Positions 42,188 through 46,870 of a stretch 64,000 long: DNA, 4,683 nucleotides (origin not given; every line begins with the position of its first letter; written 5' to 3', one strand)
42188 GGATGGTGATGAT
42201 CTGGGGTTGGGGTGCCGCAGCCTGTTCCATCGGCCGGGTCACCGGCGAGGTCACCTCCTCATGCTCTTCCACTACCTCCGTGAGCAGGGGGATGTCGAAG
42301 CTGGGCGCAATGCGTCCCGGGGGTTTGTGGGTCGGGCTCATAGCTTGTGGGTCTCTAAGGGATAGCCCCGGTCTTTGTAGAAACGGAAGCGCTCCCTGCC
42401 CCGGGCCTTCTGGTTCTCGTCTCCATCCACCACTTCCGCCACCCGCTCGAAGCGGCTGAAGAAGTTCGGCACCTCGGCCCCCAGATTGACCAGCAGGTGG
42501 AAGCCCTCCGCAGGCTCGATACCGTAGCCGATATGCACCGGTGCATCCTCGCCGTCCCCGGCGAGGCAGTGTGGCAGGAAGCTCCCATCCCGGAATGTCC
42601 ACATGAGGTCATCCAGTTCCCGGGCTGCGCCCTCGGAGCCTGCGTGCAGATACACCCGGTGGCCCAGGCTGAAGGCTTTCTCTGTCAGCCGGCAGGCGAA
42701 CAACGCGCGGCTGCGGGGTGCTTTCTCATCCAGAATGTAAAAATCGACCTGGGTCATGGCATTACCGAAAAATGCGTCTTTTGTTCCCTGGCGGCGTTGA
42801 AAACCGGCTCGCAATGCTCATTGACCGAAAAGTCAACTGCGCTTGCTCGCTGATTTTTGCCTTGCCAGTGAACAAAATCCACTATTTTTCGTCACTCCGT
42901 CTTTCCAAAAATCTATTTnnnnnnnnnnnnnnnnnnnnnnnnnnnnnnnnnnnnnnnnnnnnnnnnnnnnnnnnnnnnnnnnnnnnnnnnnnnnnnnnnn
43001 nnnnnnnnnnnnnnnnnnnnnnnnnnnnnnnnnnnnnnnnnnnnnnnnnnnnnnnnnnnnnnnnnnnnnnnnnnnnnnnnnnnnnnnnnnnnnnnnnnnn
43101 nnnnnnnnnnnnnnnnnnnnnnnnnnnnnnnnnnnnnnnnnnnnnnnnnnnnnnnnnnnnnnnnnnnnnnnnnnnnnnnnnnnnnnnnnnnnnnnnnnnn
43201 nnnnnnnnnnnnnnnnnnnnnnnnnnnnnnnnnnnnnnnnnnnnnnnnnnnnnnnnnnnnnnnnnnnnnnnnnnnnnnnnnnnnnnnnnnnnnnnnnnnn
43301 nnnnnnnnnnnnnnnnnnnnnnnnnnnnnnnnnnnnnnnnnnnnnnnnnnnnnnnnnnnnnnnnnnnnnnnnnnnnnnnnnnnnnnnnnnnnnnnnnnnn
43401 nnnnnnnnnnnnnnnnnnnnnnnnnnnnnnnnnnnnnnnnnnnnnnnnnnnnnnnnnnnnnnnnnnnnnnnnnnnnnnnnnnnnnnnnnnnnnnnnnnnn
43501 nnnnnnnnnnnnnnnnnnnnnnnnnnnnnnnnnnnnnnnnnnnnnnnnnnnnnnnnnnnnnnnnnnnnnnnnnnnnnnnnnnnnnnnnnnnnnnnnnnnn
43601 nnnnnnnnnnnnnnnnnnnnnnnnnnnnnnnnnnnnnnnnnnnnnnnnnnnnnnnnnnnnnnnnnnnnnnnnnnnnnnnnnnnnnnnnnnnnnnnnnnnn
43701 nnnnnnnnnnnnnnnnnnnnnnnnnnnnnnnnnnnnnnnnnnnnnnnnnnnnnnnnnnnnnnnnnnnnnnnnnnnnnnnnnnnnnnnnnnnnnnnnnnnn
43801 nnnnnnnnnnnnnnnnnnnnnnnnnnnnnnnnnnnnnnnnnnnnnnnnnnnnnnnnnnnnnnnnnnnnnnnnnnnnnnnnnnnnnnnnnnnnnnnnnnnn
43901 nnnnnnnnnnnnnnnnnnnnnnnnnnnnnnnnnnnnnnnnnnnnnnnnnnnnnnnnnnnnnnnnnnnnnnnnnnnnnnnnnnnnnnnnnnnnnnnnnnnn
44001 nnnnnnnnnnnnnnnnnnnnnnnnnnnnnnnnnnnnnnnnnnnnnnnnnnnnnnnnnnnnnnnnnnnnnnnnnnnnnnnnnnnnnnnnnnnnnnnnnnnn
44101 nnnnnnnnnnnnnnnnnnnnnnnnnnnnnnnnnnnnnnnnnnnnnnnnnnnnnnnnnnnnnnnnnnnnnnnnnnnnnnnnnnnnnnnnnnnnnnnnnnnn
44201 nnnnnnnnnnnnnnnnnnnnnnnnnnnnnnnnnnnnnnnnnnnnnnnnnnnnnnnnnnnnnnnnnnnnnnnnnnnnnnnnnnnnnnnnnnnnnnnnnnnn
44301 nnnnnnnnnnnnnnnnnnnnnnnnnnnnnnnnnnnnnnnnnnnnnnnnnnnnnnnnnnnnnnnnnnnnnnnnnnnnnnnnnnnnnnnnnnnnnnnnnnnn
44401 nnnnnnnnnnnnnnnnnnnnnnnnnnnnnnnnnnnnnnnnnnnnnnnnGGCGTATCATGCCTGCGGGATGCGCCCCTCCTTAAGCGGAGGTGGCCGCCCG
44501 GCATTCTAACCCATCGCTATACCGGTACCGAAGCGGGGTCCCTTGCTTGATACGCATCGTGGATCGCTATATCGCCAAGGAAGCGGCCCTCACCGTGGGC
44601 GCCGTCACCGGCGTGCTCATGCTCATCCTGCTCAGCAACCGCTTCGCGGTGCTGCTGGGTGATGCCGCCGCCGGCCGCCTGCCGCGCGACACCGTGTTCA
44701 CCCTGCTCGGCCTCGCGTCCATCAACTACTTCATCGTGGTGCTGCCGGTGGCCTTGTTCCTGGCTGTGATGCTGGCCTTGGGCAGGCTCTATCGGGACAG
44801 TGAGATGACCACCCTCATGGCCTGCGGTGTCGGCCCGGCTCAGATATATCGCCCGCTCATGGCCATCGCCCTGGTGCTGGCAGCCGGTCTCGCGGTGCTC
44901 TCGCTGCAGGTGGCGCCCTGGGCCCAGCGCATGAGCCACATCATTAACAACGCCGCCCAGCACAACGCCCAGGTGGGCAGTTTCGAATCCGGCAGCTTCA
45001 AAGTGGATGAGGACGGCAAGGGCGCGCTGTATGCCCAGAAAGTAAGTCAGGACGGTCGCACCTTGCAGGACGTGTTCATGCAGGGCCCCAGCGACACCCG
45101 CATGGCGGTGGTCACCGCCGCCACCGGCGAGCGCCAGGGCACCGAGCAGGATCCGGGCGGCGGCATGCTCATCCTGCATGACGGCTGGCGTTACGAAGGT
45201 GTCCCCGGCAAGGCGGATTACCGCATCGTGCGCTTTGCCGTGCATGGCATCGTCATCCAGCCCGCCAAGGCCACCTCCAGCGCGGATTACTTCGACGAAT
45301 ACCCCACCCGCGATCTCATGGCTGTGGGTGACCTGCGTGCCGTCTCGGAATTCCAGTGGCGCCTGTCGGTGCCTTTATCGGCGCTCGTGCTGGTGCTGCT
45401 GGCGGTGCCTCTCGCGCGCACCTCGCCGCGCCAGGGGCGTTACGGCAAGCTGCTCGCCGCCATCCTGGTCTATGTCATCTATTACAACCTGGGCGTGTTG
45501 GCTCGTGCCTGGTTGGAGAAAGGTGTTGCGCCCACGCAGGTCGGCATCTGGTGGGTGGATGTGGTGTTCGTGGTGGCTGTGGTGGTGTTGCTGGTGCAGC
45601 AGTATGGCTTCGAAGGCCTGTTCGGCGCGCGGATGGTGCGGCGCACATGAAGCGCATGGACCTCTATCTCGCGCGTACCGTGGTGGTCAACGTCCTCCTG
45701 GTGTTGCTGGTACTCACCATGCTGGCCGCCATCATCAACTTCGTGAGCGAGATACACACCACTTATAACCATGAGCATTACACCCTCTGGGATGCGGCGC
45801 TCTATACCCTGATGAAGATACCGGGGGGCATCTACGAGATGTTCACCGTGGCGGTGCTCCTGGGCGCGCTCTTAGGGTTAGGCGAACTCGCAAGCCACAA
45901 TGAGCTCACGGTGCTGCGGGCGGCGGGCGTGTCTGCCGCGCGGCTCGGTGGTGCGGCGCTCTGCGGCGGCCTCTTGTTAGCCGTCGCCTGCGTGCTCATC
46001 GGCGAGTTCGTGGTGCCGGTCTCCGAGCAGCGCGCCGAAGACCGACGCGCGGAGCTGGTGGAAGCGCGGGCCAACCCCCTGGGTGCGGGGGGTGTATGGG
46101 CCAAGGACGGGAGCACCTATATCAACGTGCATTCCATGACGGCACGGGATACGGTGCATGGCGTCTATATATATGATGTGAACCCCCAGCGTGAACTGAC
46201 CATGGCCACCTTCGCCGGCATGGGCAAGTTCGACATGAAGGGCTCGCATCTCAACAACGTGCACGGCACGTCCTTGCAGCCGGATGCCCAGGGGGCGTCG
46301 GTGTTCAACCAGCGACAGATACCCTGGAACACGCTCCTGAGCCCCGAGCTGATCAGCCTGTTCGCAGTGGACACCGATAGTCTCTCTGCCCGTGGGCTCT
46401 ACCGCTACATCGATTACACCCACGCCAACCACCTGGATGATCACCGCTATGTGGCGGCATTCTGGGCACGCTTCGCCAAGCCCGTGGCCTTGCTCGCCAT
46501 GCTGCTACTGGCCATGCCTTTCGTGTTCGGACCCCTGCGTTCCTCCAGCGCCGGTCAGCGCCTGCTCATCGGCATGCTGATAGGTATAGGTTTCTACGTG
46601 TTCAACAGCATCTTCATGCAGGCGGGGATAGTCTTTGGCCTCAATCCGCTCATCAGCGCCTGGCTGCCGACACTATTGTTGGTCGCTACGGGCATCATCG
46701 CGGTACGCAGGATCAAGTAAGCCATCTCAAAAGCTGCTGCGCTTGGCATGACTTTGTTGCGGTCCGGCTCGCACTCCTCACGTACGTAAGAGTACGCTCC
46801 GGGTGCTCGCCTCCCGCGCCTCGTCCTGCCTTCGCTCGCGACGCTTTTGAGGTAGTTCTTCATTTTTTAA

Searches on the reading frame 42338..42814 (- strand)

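Call 69: search_protein_families(library=pfam, proteins=[window:42338-42814:-], max_evalue=0.000001)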
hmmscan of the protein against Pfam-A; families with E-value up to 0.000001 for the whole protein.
window:42338-42814:- (158 aa): 1 family
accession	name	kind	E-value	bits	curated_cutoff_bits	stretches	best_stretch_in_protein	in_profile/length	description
PF04364.18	DNA_pol3_chi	-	3.3e-42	144.3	25.4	1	20-153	1-134/135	DNA polymerase III chi subunit, HolC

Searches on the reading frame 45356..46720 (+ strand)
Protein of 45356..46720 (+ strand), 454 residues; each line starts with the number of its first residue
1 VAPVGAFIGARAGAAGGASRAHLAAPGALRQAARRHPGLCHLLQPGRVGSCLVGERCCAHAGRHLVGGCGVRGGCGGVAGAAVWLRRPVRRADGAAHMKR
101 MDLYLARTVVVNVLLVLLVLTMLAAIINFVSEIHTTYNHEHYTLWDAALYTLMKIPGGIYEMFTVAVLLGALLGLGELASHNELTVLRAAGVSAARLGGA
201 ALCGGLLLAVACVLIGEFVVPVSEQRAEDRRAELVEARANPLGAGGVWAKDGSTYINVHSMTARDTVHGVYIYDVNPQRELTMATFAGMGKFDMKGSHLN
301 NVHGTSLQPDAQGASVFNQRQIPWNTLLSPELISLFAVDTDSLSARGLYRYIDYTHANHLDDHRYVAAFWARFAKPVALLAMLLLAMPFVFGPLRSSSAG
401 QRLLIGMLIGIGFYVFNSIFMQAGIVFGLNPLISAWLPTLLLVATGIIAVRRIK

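Call 15: search_protein_families(library=ncbifam, proteins=[window:45356-46720:+], max_evalue=0.00001)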
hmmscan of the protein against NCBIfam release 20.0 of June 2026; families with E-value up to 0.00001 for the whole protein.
window:45356-46720:+ (454 aa): 2 families
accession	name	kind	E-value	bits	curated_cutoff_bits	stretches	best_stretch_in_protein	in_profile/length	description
TIGR04408.1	LptG_lptG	equivalog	2.6e-105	351.9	240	1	101-452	2-350/351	LPS export ABC transporter permease LptG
TIGR04407.1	LptF_YjgP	equivalog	4e-26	91.5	230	1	101-450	2-345/347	LPS export ABC transporter permease LptF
